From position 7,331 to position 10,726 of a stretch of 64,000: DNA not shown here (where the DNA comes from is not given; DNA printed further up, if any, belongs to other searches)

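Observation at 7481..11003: TPR-GAF-like sigma54 activator with degenerate GAFTGA (GAFTDA) sitting directly upstream of a candidate sigma54 promoter for the RiPP locus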

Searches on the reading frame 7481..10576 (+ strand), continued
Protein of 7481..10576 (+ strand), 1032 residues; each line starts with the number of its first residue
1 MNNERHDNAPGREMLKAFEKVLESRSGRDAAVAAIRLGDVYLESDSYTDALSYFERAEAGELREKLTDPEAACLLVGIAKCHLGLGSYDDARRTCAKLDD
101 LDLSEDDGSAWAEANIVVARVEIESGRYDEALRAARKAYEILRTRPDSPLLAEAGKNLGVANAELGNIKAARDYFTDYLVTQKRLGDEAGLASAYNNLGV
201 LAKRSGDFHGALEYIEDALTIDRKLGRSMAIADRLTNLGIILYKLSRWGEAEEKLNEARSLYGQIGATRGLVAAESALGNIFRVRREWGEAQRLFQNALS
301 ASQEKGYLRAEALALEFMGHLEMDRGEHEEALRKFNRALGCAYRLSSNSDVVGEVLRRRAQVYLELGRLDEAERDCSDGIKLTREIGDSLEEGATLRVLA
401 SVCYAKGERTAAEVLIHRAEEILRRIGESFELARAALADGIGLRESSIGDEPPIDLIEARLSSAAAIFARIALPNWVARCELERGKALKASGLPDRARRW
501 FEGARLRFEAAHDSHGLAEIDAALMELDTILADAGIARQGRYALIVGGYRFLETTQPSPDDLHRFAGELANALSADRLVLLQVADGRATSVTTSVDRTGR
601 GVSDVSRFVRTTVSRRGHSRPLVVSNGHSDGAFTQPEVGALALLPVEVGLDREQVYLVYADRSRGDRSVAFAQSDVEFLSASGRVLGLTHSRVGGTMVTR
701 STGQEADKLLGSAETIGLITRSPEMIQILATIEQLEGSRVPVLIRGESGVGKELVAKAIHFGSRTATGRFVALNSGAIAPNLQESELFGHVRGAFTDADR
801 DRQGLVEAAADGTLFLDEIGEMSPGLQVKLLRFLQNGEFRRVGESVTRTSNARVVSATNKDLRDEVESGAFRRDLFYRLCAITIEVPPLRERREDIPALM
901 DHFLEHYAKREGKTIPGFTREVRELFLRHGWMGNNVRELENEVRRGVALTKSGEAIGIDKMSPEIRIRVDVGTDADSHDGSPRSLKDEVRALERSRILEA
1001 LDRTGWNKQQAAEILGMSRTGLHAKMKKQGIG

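Call 14: find_encoding_contigs(protein=P0004, flank=10000, max_places=2)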
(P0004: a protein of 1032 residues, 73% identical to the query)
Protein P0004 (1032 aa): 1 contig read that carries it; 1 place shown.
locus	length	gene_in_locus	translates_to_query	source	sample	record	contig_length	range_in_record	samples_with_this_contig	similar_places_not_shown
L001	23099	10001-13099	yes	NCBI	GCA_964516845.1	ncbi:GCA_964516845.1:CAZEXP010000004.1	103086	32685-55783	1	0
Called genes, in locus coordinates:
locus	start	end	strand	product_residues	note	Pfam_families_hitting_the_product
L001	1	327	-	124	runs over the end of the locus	PF22747:Zn_ribbon_DUF2089, PF09862:DUF2089, PF13556:HTH_30 (weak)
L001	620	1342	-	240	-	PF04854:DUF624 (weak)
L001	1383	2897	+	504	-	-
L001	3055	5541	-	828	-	PF01343:Peptidase_S49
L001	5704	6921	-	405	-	PF01103:Omp85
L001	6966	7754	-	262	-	-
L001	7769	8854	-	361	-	PF21016:RlmN_N, PF04055:Radical_SAM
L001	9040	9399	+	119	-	PF12840:HTH_20, PF01022:HTH_5, PF12802:MarR_2 (faint)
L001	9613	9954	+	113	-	-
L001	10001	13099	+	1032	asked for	PF13424:TPR_12, PF17874:TPR_MalT, PF13424:TPR_12, PF17874:TPR_MalT, PF13424:TPR_12, PF00158:Sigma54_activat, PF14532:Sigma54_activ_2, PF25601:AAA_lid_14, +12 more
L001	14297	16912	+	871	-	PF04055:Radical_SAM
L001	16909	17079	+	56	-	-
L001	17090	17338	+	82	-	-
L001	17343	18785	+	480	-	PF13360:PQQ_2 (faint), PF01839:FG-GAP (faint), PF13570:Beta-prop_ACSF4 (faint), PF13517:FG-GAP_3 (weak)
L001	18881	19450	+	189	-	PF00005:ABC_tran, PF13304:AAA_21 (faint)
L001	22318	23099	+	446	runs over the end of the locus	PF00072:Response_reg, PF00158:Sigma54_activat, PF14532:Sigma54_activ_2, PF00004:AAA (weak), PF07728:AAA_5, PF25601:AAA_lid_14, PF02954:HTH_8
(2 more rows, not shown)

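Call 17: find_encoding_contigs(protein=P0002, flank=10000, max_places=1)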
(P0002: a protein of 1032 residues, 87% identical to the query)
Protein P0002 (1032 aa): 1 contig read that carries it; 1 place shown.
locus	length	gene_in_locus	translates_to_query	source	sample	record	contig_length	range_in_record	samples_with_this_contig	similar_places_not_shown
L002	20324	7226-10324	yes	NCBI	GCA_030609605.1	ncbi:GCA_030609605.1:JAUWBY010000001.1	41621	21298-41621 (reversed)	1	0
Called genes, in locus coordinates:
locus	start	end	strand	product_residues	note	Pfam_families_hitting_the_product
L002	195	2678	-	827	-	PF01343:Peptidase_S49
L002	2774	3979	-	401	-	PF01103:Omp85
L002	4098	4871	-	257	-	-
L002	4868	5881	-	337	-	PF21016:RlmN_N, PF04055:Radical_SAM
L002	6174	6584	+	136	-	PF01022:HTH_5, PF12802:MarR_2 (weak), PF12840:HTH_20 (weak)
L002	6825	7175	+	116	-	-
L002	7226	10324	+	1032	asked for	PF13424:TPR_12, PF17874:TPR_MalT, PF13424:TPR_12, PF17874:TPR_MalT, PF00158:Sigma54_activat, PF14532:Sigma54_activ_2, PF25601:AAA_lid_14, PF02954:HTH_8, +15 more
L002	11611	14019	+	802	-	PF04055:Radical_SAM, PF13353:Fer4_12 (weak)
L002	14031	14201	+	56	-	-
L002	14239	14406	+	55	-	-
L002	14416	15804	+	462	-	PF01839:FG-GAP (faint), PF13517:FG-GAP_3 (faint), PF13360:PQQ_2 (faint), PF13570:Beta-prop_ACSF4 (faint), PF25292:Beta-prop_CGLA (weak)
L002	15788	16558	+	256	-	PF00005:ABC_tran, PF13304:AAA_21 (faint)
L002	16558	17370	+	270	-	PF01061:ABC2_membrane, PF12698:ABC2_membrane_3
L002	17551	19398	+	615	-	PF00989:PAS (weak), PF08448:PAS_4, PF00512:HisKA, PF02518:HATPase_c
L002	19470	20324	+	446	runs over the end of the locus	PF00072:Response_reg, PF00158:Sigma54_activat, PF14532:Sigma54_activ_2, PF00004:AAA (weak), PF07728:AAA_5 (weak), PF25601:AAA_lid_14, PF02954:HTH_8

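Call 18: find_encoding_contigs(protein=P0033, flank=10000, max_places=1)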
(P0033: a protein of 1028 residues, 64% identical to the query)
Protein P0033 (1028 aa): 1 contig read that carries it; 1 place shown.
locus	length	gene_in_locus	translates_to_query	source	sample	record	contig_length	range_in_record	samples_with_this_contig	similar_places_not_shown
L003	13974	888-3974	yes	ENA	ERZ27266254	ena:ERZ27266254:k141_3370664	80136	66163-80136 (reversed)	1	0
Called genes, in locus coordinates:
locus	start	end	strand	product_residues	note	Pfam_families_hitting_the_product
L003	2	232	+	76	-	?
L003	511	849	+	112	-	-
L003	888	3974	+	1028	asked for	PF17874:TPR_MalT (weak), PF13374:TPR_10 (weak), PF13424:TPR_12, PF17874:TPR_MalT, PF00158:Sigma54_activat, PF14532:Sigma54_activ_2, PF25601:AAA_lid_14, PF02954:HTH_8, +9 more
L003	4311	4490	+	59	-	-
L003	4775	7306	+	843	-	PF04055:Radical_SAM, PF13353:Fer4_12 (weak)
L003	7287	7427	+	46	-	-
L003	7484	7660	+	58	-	-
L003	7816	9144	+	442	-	PF13517:FG-GAP_3 (faint), PF25292:Beta-prop_CGLA (faint), PF13570:Beta-prop_ACSF4 (faint), PF13360:PQQ_2 (faint)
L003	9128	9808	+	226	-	PF00005:ABC_tran, PF13304:AAA_21 (faint)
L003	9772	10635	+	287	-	PF01061:ABC2_membrane, PF12698:ABC2_membrane_3 (weak)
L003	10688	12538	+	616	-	PF00989:PAS (weak), PF08448:PAS_4, PF13426:PAS_9 (weak), PF00512:HisKA, PF02518:HATPase_c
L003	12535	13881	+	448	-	PF00072:Response_reg, PF00158:Sigma54_activat, PF13191:AAA_16 (faint), PF14532:Sigma54_activ_2, PF00004:AAA (weak), PF07728:AAA_5, PF25601:AAA_lid_14, PF02954:HTH_8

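Call 19: find_encoding_contigs(protein=P0061, flank=10000, max_places=1)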
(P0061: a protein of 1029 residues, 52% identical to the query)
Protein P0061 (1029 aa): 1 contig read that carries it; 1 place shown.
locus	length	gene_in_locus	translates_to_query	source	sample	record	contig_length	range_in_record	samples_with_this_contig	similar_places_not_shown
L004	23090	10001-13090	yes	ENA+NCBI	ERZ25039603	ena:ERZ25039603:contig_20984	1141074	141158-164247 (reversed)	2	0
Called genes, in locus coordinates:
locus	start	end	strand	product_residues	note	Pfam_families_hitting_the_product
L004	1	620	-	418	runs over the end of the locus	PF00266:Aminotran_5, PF01041:DegT_DnrJ_EryC1 (weak)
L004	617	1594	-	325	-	PF13424:TPR_12 (faint)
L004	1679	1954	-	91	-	-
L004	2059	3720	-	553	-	PF02554:CstA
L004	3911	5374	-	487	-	PF00990:GGDEF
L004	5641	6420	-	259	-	-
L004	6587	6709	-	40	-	-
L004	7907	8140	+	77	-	PF12796:Ank_2, PF13606:Ank_3 (faint), PF13637:Ank_4, PF13857:Ank_5 (faint), PF00023:Ank (weak)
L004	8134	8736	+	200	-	PF12796:Ank_2, PF13606:Ank_3 (faint), PF13857:Ank_5 (weak), PF00023:Ank (weak), PF12796:Ank_2, PF13637:Ank_4 (weak)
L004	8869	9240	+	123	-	-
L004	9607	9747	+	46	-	-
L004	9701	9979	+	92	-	-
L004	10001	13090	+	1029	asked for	PF17874:TPR_MalT, PF13424:TPR_12, PF17874:TPR_MalT, PF13424:TPR_12, PF00158:Sigma54_activat, PF14532:Sigma54_activ_2, PF25601:AAA_lid_14, PF02954:HTH_8, +13 more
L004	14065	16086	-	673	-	PF02129:Peptidase_S15 (weak), PF00326:Peptidase_S9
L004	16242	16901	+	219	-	PF00857:Isochorismatase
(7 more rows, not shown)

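Call 20: find_encoding_contigs(protein=P0074, flank=10000, max_places=1)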
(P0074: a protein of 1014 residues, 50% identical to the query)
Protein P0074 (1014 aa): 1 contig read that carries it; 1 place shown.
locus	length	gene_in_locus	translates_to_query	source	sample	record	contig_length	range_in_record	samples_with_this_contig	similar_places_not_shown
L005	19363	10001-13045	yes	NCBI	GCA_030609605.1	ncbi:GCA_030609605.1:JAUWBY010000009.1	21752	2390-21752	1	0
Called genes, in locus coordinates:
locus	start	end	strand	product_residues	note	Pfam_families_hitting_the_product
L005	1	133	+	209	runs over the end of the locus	PF13036:LpoB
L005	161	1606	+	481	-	-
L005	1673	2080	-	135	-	PF13860:FlgD_ig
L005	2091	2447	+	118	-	-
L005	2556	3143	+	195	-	PF01909:NTP_transf_2, PF18765:Polbeta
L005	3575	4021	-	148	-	-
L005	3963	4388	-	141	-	-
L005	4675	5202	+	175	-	PF18962:Por_Secre_tail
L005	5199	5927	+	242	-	-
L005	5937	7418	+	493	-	PF13860:FlgD_ig (weak)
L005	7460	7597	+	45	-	-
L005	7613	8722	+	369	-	PF05048:NosD (faint), PF13229:Beta_helix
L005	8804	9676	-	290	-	-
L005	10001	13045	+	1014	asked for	PF17874:TPR_MalT (weak), PF13424:TPR_12, PF17874:TPR_MalT, PF13424:TPR_12, PF00158:Sigma54_activat, PF14532:Sigma54_activ_2, PF25601:AAA_lid_14, PF02954:HTH_8, +11 more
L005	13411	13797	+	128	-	-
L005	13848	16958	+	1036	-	PF17874:TPR_MalT, PF13424:TPR_12, PF17874:TPR_MalT, PF00158:Sigma54_activat, PF14532:Sigma54_activ_2, PF07728:AAA_5 (weak), PF25601:AAA_lid_14, PF02954:HTH_8, +8 more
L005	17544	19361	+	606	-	?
